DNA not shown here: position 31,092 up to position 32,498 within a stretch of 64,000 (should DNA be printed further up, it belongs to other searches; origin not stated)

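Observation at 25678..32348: NuoE-NuoF-ferredoxin-HdrA/MvhD-FrhB operon with no catalytic terminal subunit: orphan flavin-based electron-bifurcation module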

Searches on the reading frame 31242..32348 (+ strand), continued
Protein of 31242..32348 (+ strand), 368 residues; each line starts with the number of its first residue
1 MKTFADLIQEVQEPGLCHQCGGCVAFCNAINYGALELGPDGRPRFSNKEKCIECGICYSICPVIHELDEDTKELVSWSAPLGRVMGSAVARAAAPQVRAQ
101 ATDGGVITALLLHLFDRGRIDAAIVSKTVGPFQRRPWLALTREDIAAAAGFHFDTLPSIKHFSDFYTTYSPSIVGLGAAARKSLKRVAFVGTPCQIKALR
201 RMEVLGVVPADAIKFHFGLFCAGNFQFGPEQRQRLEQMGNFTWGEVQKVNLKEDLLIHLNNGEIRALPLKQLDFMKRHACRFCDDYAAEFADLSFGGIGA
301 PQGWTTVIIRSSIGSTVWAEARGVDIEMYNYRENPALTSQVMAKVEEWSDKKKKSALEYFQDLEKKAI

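Call 37: find_homologous_proteins(query=window:31242-32348:+, max_evalue=1e-20)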
Query window:31242-32348:+ (368 aa): 1209 proteins with E <= 1e-20 among 8000 candidates; the best 120 are listed.
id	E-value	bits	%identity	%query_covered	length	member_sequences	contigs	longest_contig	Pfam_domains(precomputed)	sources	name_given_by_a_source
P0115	3.9e-252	853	100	100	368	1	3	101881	PF14697.12,PF04432.19,PF04422.19,PF12837.13,PF00037.33,PF13237.12,PF13183.12,PF12800.13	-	-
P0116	8.9e-225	763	89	100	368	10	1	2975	PF14697.12,PF04432.19,PF04422.19,PF12837.13,PF00037.33,PF13237.12,PF13183.12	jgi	jgi:coenzyme F420 hydrogenase subunit beta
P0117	4.1e-220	748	86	100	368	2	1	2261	PF14697.12,PF04432.19,PF04422.19,PF12837.13,PF00037.33,PF13237.12,PF13183.12,PF12800.13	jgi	-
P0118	2.0e-215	733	85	100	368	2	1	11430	PF14697.12,PF04432.19,PF04422.19,PF13237.12,PF13183.12,PF12800.13,PF13187.12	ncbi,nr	ncbi:MAG: coenzyme F420 hydrogenase [Deltaproteobacteria bacterium RBG_13_58_19]|nr:MAG: coenzyme F4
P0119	3.8e-215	732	84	100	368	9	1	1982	PF14697.12,PF04432.19,PF04422.19,PF12837.13,PF00037.33,PF13237.12,PF13183.12,PF12800.13,PF13187.12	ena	-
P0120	5.4e-212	721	83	100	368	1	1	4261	PF14697.12,PF04432.19,PF04422.19,PF13237.12,PF13183.12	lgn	-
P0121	1.3e-210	717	83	100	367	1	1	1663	PF14697.12,PF04432.19,PF04422.19,PF12837.13,PF00037.33,PF12838.13,PF13237.12,PF13183.12,PF12800.13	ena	-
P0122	8.0e-210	714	83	100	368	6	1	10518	PF14697.12,PF04432.19,PF04422.19,PF13237.12,PF13183.12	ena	-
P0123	3.7e-208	709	82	100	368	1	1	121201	PF14697.12,PF04432.19,PF04422.19,PF12837.13,PF00037.33,PF13237.12,PF13183.12,PF12800.13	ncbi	ncbi:MAG: Coenzyme F420 hydrogenase/dehydrogenase, beta subunit C-terminal domain [Thermodesulfobact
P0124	5.7e-205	698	80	100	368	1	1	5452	PF14697.12,PF04432.19,PF04422.19,PF12837.13,PF00037.33,PF12838.13,PF13237.12,PF13183.12,PF12800.13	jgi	jgi:coenzyme F420 hydrogenase subunit beta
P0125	2.3e-200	683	79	100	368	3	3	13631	PF14697.12,PF04432.19,PF04422.19,PF12837.13,PF00037.33,PF12838.13,PF13237.12,PF13183.12,PF12800.13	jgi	jgi:coenzyme F420 hydrogenase subunit beta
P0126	1.0e-198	678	78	100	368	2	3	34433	PF14697.12,PF04432.19,PF04422.19,PF12837.13,PF00037.33,PF12838.13,PF13237.12,PF13183.12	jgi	jgi:coenzyme F420 hydrogenase subunit beta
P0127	1.6e-194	664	77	100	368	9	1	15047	PF14697.12,PF04432.19,PF04422.19,PF12837.13,PF12838.13,PF13237.12,PF13183.12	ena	-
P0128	2.7e-191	653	76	100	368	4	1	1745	PF14697.12,PF04432.19,PF04422.19,PF12837.13,PF12838.13,PF13237.12,PF13183.12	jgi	jgi:coenzyme F420 hydrogenase subunit beta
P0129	2.1e-185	634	72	100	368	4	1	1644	PF14697.12,PF04432.19,PF04422.19,PF12837.13,PF00037.33,PF12838.13,PF13237.12,PF13183.12,PF12800.13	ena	-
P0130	3.4e-185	633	73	100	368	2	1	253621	PF14697.12,PF04432.19,PF04422.19,PF12837.13,PF13237.12,PF12800.13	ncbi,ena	-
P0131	9.9e-184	628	72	100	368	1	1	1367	PF14697.12,PF04432.19,PF04422.19,PF12837.13,PF00037.33,PF13237.12,PF13183.12,PF13370.12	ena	-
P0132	1.3e-183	628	73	100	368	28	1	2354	PF04432.19,PF04422.19,PF12837.13,PF00037.33,PF13237.12,PF12800.13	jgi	jgi:coenzyme F420 hydrogenase subunit beta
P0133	3.1e-183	627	72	100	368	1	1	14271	PF14697.12,PF04432.19,PF04422.19,PF12837.13,PF12838.13,PF13237.12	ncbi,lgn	-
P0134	4.4e-183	626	72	100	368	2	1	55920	PF14697.12,PF04432.19,PF04422.19,PF12837.13,PF00037.33,PF13237.12,PF13183.12,PF12800.13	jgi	-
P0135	1.3e-182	625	72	100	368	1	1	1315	PF14697.12,PF04432.19,PF04422.19,PF12837.13,PF12838.13,PF13237.12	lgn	-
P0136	7.4e-182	622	73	100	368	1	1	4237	PF14697.12,PF04432.19,PF04422.19,PF12837.13,PF13237.12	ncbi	-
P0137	1.6e-181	621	72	100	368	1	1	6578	PF14697.12,PF04432.19,PF04422.19,PF12837.13,PF00037.33,PF13237.12,PF12800.13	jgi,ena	-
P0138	1.9e-181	621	72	100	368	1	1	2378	PF14697.12,PF04432.19,PF04422.19,PF12837.13,PF00037.33,PF13237.12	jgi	jgi:coenzyme F420 hydrogenase subunit beta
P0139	2.0e-181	621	71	100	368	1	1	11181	PF14697.12,PF04432.19,PF04422.19,PF13237.12,PF13183.12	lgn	-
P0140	4.9e-181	620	71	100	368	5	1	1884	PF14697.12,PF04432.19,PF04422.19,PF12837.13,PF00037.33,PF13237.12,PF13183.12,PF13370.12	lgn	-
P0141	5.2e-181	619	71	100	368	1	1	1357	PF04432.19,PF04422.19,PF12837.13,PF12838.13,PF13237.12,PF13183.12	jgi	jgi:coenzyme F420 hydrogenase subunit beta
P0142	7.1e-181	619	71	100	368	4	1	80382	PF14697.12,PF04432.19,PF04422.19,PF12837.13,PF00037.33,PF13237.12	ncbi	-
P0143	6.5e-180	616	71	100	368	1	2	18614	PF04432.19,PF04422.19,PF12837.13,PF00037.33,PF12838.13,PF13237.12,PF12800.13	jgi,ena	-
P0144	8.9e-180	615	71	100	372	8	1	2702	PF14697.12,PF04432.19,PF04422.19,PF13237.12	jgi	jgi:coenzyme F420 hydrogenase subunit beta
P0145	1.1e-179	615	71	100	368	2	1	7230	PF14697.12,PF04432.19,PF04422.19,PF12837.13,PF00037.33,PF13237.12,PF12800.13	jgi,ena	-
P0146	1.3e-179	615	71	100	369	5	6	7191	PF14697.12,PF04432.19,PF04422.19,PF12838.13,PF13237.12,PF13370.12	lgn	-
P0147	4.8e-179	613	71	100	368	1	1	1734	PF14697.12,PF04432.19,PF04422.19,PF12837.13,PF12838.13,PF13237.12,PF13183.12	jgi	jgi:coenzyme F420 hydrogenase subunit beta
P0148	6.6e-179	613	71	100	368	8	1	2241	PF14697.12,PF04432.19,PF04422.19,PF12837.13,PF12838.13,PF13237.12,PF13183.12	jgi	jgi:coenzyme F420 hydrogenase subunit beta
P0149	1.4e-178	611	70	100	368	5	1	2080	PF14697.12,PF04432.19,PF04422.19,PF12837.13,PF00037.33,PF13237.12,PF13183.12,PF13370.12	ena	-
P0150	2.3e-178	611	70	100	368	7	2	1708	PF04432.19,PF04422.19,PF13237.12,PF12800.13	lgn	-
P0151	6.0e-178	609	71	100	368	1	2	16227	PF14697.12,PF04432.19,PF04422.19,PF12838.13,PF13237.12,PF13183.12,PF13187.12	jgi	jgi:coenzyme F420 hydrogenase subunit beta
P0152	1.3e-177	608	70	100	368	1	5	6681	PF14697.12,PF04432.19,PF04422.19,PF12837.13,PF12838.13,PF13237.12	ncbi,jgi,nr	ncbi:MAG: coenzyme F420 hydrogenase [Deltaproteobacteria bacterium]|nr:coenzyme F420 hydrogenase [De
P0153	1.3e-177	608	70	100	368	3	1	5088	PF14697.12,PF04432.19,PF04422.19,PF12837.13,PF00037.33,PF12838.13,PF13237.12,PF12800.13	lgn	-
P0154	2.3e-177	607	70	100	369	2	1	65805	PF14697.12,PF04432.19,PF04422.19,PF12838.13,PF13237.12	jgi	jgi:coenzyme F420 hydrogenase subunit beta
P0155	3.6e-177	607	70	100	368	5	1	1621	PF14697.12,PF04432.19,PF04422.19,PF12837.13,PF00037.33,PF13237.12,PF12800.13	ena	-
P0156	1.2e-176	605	69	100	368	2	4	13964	PF14697.12,PF04432.19,PF04422.19,PF12837.13,PF12838.13,PF13237.12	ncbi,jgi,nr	ncbi:MAG: coenzyme F420 hydrogenase [Deltaproteobacteria bacterium]|nr:coenzyme F420 hydrogenase [De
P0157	1.8e-176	604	69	100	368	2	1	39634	PF14697.12,PF04432.19,PF04422.19,PF12837.13,PF00037.33,PF13237.12,PF13183.12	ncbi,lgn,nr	ncbi:MAG: Coenzyme F420 hydrogenase/dehydrogenase, beta subunit C-terminal domain [Deltaproteobacter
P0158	1.2e-175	602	70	100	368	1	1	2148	PF14697.12,PF12797.13,PF04432.19,PF04422.19,PF12837.13,PF00037.33,PF12838.13,PF13237.12,PF13183.12,PF12800.13,PF13370.12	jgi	jgi:coenzyme F420 hydrogenase subunit beta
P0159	1.0e-174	599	69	99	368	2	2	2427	PF14697.12,PF04432.19,PF04422.19,PF12838.13,PF13237.12,PF13183.12,PF13370.12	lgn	-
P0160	1.1e-174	599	68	100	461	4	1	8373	PF14697.12,PF04432.19,PF04422.19,PF12837.13,PF00037.33,PF13237.12,PF13183.12,PF12800.13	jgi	jgi:coenzyme F420 hydrogenase subunit beta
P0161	1.2e-174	598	68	99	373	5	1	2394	PF14697.12,PF04432.19,PF04422.19,PF12837.13,PF13237.12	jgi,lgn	-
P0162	1.3e-174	598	67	100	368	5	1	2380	PF14697.12,PF04432.19,PF04422.19,PF12837.13,PF00037.33,PF12838.13,PF13237.12,PF13370.12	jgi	jgi:coenzyme F420 hydrogenase subunit beta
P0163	1.4e-174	598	70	100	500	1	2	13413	PF04432.19,PF04422.19,PF12837.13,PF13237.12,PF13183.12,PF12800.13,PF00072.31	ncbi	-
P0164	2.4e-174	597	68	99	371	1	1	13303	PF14697.12,PF04432.19,PF04422.19,PF12837.13,PF00037.33,PF12838.13,PF13237.12,PF13183.12,PF12800.13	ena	-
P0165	2.4e-174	597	69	100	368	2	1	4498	PF14697.12,PF04432.19,PF04422.19,PF12837.13,PF12838.13,PF13237.12,PF13183.12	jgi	jgi:coenzyme F420 hydrogenase subunit beta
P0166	6.0e-174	596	69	100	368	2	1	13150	PF14697.12,PF04432.19,PF04422.19,PF12837.13,PF12838.13,PF13237.12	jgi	jgi:coenzyme F420 hydrogenase subunit beta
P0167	1.2e-173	595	67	99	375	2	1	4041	PF14697.12,PF04432.19,PF04422.19,PF12837.13,PF00037.33,PF12838.13,PF13237.12,PF13183.12,PF12800.13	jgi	jgi:coenzyme F420 hydrogenase subunit beta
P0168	1.2e-173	595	67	99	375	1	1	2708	PF14697.12,PF04432.19,PF04422.19,PF12837.13,PF13237.12,PF13183.12,PF12800.13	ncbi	-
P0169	1.5e-173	595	69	99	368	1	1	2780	PF14697.12,PF04432.19,PF04422.19,PF12837.13,PF12838.13,PF13237.12,PF13183.12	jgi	jgi:coenzyme F420 hydrogenase subunit beta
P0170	2.2e-173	594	67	99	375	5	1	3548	PF04432.19,PF04422.19,PF12837.13,PF00037.33,PF12838.13,PF13237.12,PF13370.12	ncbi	-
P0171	2.2e-173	594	68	99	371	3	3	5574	PF14697.12,PF04432.19,PF04422.19,PF12837.13,PF12838.13,PF13237.12,PF13183.12,PF12800.13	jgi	jgi:coenzyme F420 hydrogenase subunit beta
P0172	2.5e-173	594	68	100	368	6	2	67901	PF14697.12,PF04432.19,PF04422.19,PF12837.13,PF00037.33,PF12838.13,PF13237.12,PF13187.12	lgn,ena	-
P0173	4.8e-173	593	68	100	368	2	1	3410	PF04432.19,PF04422.19,PF13237.12,PF13183.12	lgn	-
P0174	4.9e-173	593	67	99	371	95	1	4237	PF14697.12,PF04432.19,PF04422.19,PF12837.13,PF12838.13,PF13237.12,PF13183.12,PF12800.13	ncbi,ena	-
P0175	5.6e-173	593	68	100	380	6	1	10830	PF14697.12,PF04432.19,PF04422.19,PF12837.13,PF13237.12,PF13183.12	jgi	jgi:coenzyme F420 hydrogenase subunit beta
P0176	8.6e-173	592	67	99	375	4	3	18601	PF14697.12,PF04432.19,PF04422.19,PF12837.13,PF00037.33,PF12838.13,PF13237.12,PF13183.12,PF12800.13,PF13370.12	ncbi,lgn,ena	-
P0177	1.1e-172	592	68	99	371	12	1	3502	PF14697.12,PF04432.19,PF04422.19,PF12837.13,PF12838.13,PF13237.12,PF13183.12,PF12800.13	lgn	-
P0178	1.2e-172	592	70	99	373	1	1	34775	PF14697.12,PF04432.19,PF04422.19,PF13237.12,PF13183.12,PF12800.13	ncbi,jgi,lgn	-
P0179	2.1e-172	591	67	99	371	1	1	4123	PF14697.12,PF04432.19,PF04422.19,PF12837.13,PF00037.33,PF13237.12,PF13183.12,PF12800.13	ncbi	-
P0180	4.5e-172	590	68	100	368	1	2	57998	PF14697.12,PF04432.19,PF04422.19,PF12837.13,PF12838.13,PF13237.12,PF13183.12,PF12800.13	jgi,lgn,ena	jgi:coenzyme F420 hydrogenase subunit beta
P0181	7.4e-172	589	67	99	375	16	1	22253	PF14697.12,PF04432.19,PF04422.19,PF12837.13,PF13237.12,PF12800.13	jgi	jgi:coenzyme F420 hydrogenase subunit beta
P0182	1.0e-171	589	68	99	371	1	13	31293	PF14697.12,PF04432.19,PF04422.19,PF12837.13,PF00037.33,PF12838.13,PF13237.12,PF13183.12,PF12800.13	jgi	jgi:coenzyme F420 hydrogenase subunit beta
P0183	1.7e-171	588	68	99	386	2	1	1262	PF14697.12,PF04432.19,PF04422.19,PF12838.13,PF13237.12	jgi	jgi:coenzyme F420 hydrogenase subunit beta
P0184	2.7e-171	587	67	99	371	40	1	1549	PF14697.12,PF04432.19,PF04422.19,PF12837.13,PF00037.33,PF13237.12,PF13183.12,PF12800.13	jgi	jgi:coenzyme F420 hydrogenase subunit beta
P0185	3.0e-171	587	68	100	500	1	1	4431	PF14697.12,PF04432.19,PF04422.19,PF12837.13,PF13237.12,PF00072.31,PF13187.12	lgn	-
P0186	3.1e-171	587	68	100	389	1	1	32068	PF14697.12,PF04432.19,PF04422.19,PF12837.13,PF13237.12,PF13183.12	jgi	jgi:coenzyme F420 hydrogenase subunit beta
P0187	3.6e-171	587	67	99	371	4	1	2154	PF14697.12,PF04432.19,PF04422.19,PF12837.13,PF12838.13,PF13237.12,PF13183.12,PF12800.13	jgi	jgi:coenzyme F420 hydrogenase subunit beta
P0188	3.7e-171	587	67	99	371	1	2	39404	PF14697.12,PF04432.19,PF04422.19,PF12837.13,PF00037.33,PF12838.13,PF13237.12,PF13183.12,PF12800.13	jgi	jgi:coenzyme F420 hydrogenase subunit beta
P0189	5.1e-171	587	67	99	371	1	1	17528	PF14697.12,PF04432.19,PF04422.19,PF12837.13,PF00037.33,PF12838.13,PF13237.12,PF13183.12,PF12800.13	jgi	jgi:coenzyme F420 hydrogenase subunit beta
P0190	6.4e-171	586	68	99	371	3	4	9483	PF14697.12,PF04432.19,PF04422.19,PF12837.13,PF00037.33,PF12838.13,PF13237.12,PF13183.12,PF12800.13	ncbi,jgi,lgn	jgi:coenzyme F420 hydrogenase subunit beta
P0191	6.5e-171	586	68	100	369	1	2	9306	PF14697.12,PF04432.19,PF04422.19,PF12837.13,PF00037.33,PF12838.13,PF13237.12,PF13370.12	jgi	jgi:coenzyme F420 hydrogenase subunit beta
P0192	9.5e-171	586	67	99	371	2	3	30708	PF14697.12,PF04432.19,PF04422.19,PF12837.13,PF00037.33,PF12838.13,PF13237.12,PF13183.12,PF12800.13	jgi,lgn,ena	jgi:coenzyme F420 hydrogenase subunit beta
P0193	1.7e-170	585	68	100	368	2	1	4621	PF14697.12,PF04432.19,PF04422.19,PF12837.13,PF12838.13,PF13237.12,PF13370.12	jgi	jgi:coenzyme F420 hydrogenase subunit beta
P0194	2.1e-170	585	65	99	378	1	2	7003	PF14697.12,PF04432.19,PF04422.19,PF12837.13,PF00037.33,PF13237.12,PF13183.12,PF12800.13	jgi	jgi:coenzyme F420 hydrogenase subunit beta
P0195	2.8e-170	584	66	99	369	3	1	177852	PF14697.12,PF04432.19,PF04422.19,PF12837.13,PF00037.33,PF12838.13,PF13237.12,PF13183.12,PF12800.13,PF13370.12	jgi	jgi:coenzyme F420 hydrogenase subunit beta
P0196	7.2e-170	583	66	99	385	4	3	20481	PF14697.12,PF04432.19,PF04422.19,PF12837.13,PF00037.33,PF12838.13,PF13237.12,PF13183.12,PF12800.13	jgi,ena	-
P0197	7.9e-170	583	65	99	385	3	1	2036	PF14697.12,PF04432.19,PF04422.19,PF12837.13,PF00037.33,PF12838.13,PF13237.12,PF13183.12,PF12800.13,PF13370.12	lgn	-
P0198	1.1e-169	582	69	99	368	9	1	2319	PF14697.12,PF04432.19,PF04422.19,PF12837.13,PF12838.13,PF13534.12,PF13237.12,PF13183.12,PF12800.13,PF13187.12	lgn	-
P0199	1.8e-169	581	66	99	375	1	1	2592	PF14697.12,PF04432.19,PF04422.19,PF12837.13,PF13237.12,PF12800.13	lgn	-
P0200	1.9e-169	581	66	99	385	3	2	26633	PF14697.12,PF04432.19,PF04422.19,PF12837.13,PF00037.33,PF12838.13,PF13237.12,PF13183.12,PF12800.13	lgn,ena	-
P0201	1.9e-169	581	68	100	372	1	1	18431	PF14697.12,PF04432.19,PF04422.19,PF00037.33,PF13237.12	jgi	jgi:coenzyme F420 hydrogenase subunit beta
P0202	2.0e-169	581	66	99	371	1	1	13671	PF14697.12,PF04432.19,PF04422.19,PF12837.13,PF12838.13,PF13237.12,PF13183.12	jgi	jgi:coenzyme F420 hydrogenase subunit beta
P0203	2.4e-169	581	66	99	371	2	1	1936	PF14697.12,PF04432.19,PF04422.19,PF12837.13,PF13237.12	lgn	-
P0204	2.9e-169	581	65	100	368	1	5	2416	PF14697.12,PF04432.19,PF04422.19,PF12837.13,PF12838.13,PF13237.12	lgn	-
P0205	3.5e-169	581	68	100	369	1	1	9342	PF14697.12,PF04432.19,PF04422.19,PF12837.13,PF12838.13,PF13534.12,PF13237.12,PF13183.12,PF12800.13,PF13187.12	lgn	-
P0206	4.0e-169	580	66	99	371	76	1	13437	PF14697.12,PF04432.19,PF04422.19,PF12837.13,PF00037.33,PF12838.13,PF13237.12,PF13183.12,PF12800.13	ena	-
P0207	6.5e-169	580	67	99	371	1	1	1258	PF14697.12,PF04432.19,PF04422.19,PF12837.13,PF00037.33,PF12838.13,PF13237.12,PF13183.12,PF12800.13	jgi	jgi:coenzyme F420 hydrogenase subunit beta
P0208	6.6e-169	580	65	99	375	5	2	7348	PF14697.12,PF04432.19,PF04422.19,PF12837.13,PF00037.33,PF13237.12,PF12800.13,PF13370.12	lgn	-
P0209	1.3e-168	579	66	98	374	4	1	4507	PF14697.12,PF04432.19,PF04422.19,PF12837.13,PF00037.33,PF13237.12,PF13183.12,PF12800.13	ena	-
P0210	1.7e-168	578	65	100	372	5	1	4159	PF14697.12,PF04432.19,PF04422.19,PF12837.13,PF00037.33,PF12838.13,PF13237.12,PF13370.12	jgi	jgi:coenzyme F420 hydrogenase subunit beta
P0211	1.9e-168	578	68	99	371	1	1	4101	PF04432.19,PF04422.19,PF00037.33,PF12838.13,PF13237.12,PF13183.12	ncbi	-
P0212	2.0e-168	578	65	100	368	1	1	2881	PF14697.12,PF04432.19,PF04422.19,PF12837.13,PF00037.33,PF12838.13,PF13237.12,PF13370.12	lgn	-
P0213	3.3e-168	577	65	99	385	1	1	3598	PF14697.12,PF04432.19,PF04422.19,PF12837.13,PF00037.33,PF12838.13,PF13237.12,PF13183.12,PF12800.13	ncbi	-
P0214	3.6e-168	577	65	99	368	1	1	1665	PF14697.12,PF04432.19,PF04422.19,PF12837.13,PF00037.33,PF12838.13,PF13237.12,PF13183.12,PF12800.13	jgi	-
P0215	4.1e-168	577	66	99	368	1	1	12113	PF14697.12,PF04432.19,PF04422.19,PF12837.13,PF00037.33,PF12838.13,PF13237.12,PF13183.12,PF12800.13,PF13370.12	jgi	jgi:coenzyme F420 hydrogenase subunit beta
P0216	5.2e-168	577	64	100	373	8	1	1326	PF14697.12,PF04432.19,PF04422.19,PF12837.13,PF00037.33,PF12838.13,PF13237.12,PF12800.13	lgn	-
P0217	6.3e-168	576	66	100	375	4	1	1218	PF04432.19,PF04422.19,PF12837.13,PF13237.12,PF13183.12,PF12800.13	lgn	-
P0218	1.8e-167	575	65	99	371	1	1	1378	PF14697.12,PF04432.19,PF04422.19,PF12837.13,PF12838.13,PF13237.12,PF13183.12,PF12800.13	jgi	jgi:coenzyme F420 hydrogenase subunit beta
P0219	2.1e-167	575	65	100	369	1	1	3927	PF14697.12,PF04432.19,PF04422.19,PF12837.13,PF00037.33,PF13237.12,PF12800.13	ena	-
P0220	3.3e-167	574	66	99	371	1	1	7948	PF14697.12,PF04432.19,PF04422.19,PF12837.13,PF13237.12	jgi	-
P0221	4.1e-167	574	65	99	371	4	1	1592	PF14697.12,PF04432.19,PF04422.19,PF12837.13,PF00037.33,PF12838.13,PF13237.12,PF13183.12,PF12800.13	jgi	jgi:coenzyme F420 hydrogenase subunit beta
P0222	5.1e-167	573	66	100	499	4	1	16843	PF14697.12,PF04432.19,PF12837.13,PF12838.13,PF12800.13,PF00072.31,PF12797.13,PF04422.19,PF13237.12,PF13183.12,PF13370.12,PF13187.12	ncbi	-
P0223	8.9e-167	573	64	99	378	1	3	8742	PF14697.12,PF04432.19,PF04422.19,PF12837.13,PF00037.33,PF13237.12,PF13183.12,PF12800.13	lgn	-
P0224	1.2e-166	572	65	99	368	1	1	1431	PF14697.12,PF04432.19,PF04422.19,PF12837.13,PF00037.33,PF12838.13,PF13237.12,PF13183.12,PF12800.13,PF13370.12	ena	-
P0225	1.6e-166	572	63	100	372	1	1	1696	PF14697.12,PF04432.19,PF04422.19,PF12837.13,PF00037.33,PF12838.13,PF13237.12,PF13183.12,PF12800.13,PF13370.12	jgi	jgi:coenzyme F420 hydrogenase subunit beta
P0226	4.2e-166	570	64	99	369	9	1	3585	PF14697.12,PF04432.19,PF04422.19,PF12837.13,PF00037.33,PF12838.13,PF13237.12,PF13183.12,PF12800.13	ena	-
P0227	4.4e-166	570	65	100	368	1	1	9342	PF14697.12,PF04432.19,PF04422.19,PF12837.13,PF00037.33,PF12838.13,PF13237.12,PF13183.12,PF12800.13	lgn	-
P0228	6.4e-166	570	64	99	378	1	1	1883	PF14697.12,PF04432.19,PF04422.19,PF12837.13,PF00037.33,PF13237.12,PF13183.12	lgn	-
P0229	7.1e-166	570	64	99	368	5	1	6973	PF14697.12,PF04432.19,PF04422.19,PF12837.13,PF00037.33,PF12838.13,PF13237.12,PF13183.12,PF12800.13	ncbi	-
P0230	8.7e-166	569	65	99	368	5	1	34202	PF14697.12,PF04432.19,PF04422.19,PF12837.13,PF00037.33,PF12838.13,PF13237.12,PF13183.12,PF12800.13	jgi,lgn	jgi:coenzyme F420 hydrogenase subunit beta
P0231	9.0e-166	569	65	100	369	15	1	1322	PF14697.12,PF04432.19,PF04422.19,PF12837.13,PF00037.33,PF12838.13,PF13237.12,PF13183.12,PF12800.13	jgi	jgi:coenzyme F420 hydrogenase subunit beta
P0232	1.9e-165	568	65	97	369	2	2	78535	PF14697.12,PF04432.19,PF04422.19,PF12837.13,PF00037.33,PF12838.13,PF13237.12,PF13183.12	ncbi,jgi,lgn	ncbi:MAG: Coenzyme F420 hydrogenase/dehydrogenase, beta subunit C-terminal domain [Syntrophobacteral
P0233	2.9e-165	568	66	99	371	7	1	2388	PF14697.12,PF04432.19,PF04422.19,PF12837.13,PF00037.33,PF12838.13,PF13237.12,PF13183.12,PF12800.13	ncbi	-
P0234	3.1e-165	568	65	97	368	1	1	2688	PF14697.12,PF04432.19,PF04422.19,PF12837.13,PF00037.33,PF12838.13,PF13237.12,PF13183.12,PF12800.13,PF13370.12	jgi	-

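Call 50: find_encoding_contigs(protein=P0195, flank=8000, max_places=1)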
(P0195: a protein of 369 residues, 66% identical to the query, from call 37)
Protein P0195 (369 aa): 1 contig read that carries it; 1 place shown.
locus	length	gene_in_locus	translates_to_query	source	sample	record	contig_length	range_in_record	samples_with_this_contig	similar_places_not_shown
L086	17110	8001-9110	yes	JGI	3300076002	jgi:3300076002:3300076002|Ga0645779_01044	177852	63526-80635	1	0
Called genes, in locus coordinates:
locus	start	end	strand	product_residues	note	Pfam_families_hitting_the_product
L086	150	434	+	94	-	-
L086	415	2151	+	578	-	PF00989:PAS, PF08448:PAS_4, PF13426:PAS_9, PF00158:Sigma54_activat, PF14532:Sigma54_activ_2, PF07728:AAA_5, PF25601:AAA_lid_14, PF02954:HTH_8, +1 more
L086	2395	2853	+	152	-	PF01257:2Fe-2S_thioredx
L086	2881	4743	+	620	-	PF01257:2Fe-2S_thioredx, PF01512:Complex1_51K, PF10589:NADH_4Fe-4S, PF00037:Fer4 (weak), PF12838:Fer4_7, PF13187:Fer4_9 (weak), PF13237:Fer4_10 (weak), PF14697:Fer4_21, +3 more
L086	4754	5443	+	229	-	PF13510:Fer2_4, PF13237:Fer4_10 (faint), PF12838:Fer4_7, PF14697:Fer4_21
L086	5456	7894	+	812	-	PF00037:Fer4 (faint), PF02662:FlpD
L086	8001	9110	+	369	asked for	PF13183:Fer4_8 (faint), PF13237:Fer4_10, PF14697:Fer4_21, PF12800:Fer4_4 (faint), PF12838:Fer4_7 (weak), PF00037:Fer4 (weak), PF04422:FrhB_FdhB_N, PF04432:FrhB_FdhB_C, +2 more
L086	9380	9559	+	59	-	PF00890:FAD_binding_2 (weak), PF01134:GIDA (weak), PF01266:DAO (weak), PF07992:Pyr_redox_2 (weak), PF12831:FAD_oxidored, PF13450:NAD_binding_8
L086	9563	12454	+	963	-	PF00037:Fer4 (weak), PF07992:Pyr_redox_2 (weak), PF12831:FAD_oxidored, PF13450:NAD_binding_8 (weak), PF00037:Fer4 (weak), PF12837:Fer4_6 (weak), PF12838:Fer4_7, PF14697:Fer4_21, +7 more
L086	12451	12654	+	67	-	PF02662:FlpD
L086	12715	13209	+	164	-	-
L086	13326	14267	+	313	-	PF12760:Zn_ribbon_IS1595, PF12762:DDE_Tnp_IS1595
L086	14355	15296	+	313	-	PF12760:Zn_ribbon_IS1595, PF12762:DDE_Tnp_IS1595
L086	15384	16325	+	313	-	PF12760:Zn_ribbon_IS1595, PF12762:DDE_Tnp_IS1595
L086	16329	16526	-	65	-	-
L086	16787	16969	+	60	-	PF12831:FAD_oxidored (weak), PF13450:NAD_binding_8 (weak)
